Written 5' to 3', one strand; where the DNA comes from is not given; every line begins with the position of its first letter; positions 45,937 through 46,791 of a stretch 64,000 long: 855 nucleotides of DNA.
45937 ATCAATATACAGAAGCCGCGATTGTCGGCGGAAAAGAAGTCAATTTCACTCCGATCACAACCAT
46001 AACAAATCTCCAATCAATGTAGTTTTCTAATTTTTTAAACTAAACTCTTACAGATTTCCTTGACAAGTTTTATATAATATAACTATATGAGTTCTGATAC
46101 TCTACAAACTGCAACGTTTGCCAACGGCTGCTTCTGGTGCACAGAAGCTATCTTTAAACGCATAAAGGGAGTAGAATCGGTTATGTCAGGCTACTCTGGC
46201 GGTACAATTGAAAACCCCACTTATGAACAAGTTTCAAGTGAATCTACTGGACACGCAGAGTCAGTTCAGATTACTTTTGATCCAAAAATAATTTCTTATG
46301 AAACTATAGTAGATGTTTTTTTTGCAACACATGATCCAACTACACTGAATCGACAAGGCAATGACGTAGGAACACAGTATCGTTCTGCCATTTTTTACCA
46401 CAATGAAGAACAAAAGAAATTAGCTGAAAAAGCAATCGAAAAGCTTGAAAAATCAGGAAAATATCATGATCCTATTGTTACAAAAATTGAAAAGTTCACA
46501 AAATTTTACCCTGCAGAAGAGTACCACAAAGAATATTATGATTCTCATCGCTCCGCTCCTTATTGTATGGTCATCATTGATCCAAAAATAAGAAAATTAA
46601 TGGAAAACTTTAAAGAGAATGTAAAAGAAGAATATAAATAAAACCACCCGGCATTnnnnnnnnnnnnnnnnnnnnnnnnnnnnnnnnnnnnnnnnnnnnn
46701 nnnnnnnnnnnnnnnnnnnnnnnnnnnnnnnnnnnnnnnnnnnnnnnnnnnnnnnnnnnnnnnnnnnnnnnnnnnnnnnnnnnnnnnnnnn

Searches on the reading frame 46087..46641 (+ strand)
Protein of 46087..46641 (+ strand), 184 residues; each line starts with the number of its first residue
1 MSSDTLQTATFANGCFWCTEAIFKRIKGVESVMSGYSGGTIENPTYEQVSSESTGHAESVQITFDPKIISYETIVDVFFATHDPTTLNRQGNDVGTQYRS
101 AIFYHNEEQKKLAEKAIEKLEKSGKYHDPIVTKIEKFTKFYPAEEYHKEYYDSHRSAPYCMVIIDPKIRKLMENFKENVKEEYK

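Call 29: search_protein_families(library=pfam, proteins=[window:46087-46641:+])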
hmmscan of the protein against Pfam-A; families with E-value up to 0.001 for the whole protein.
window:46087-46641:+ (184 aa): 1 family
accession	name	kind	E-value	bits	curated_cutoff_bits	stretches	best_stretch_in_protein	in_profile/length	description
PF01625.27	PMSR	-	2.1e-68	229.8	23.7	1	8-160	1-152/153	Peptide methionine sulfoxide reductase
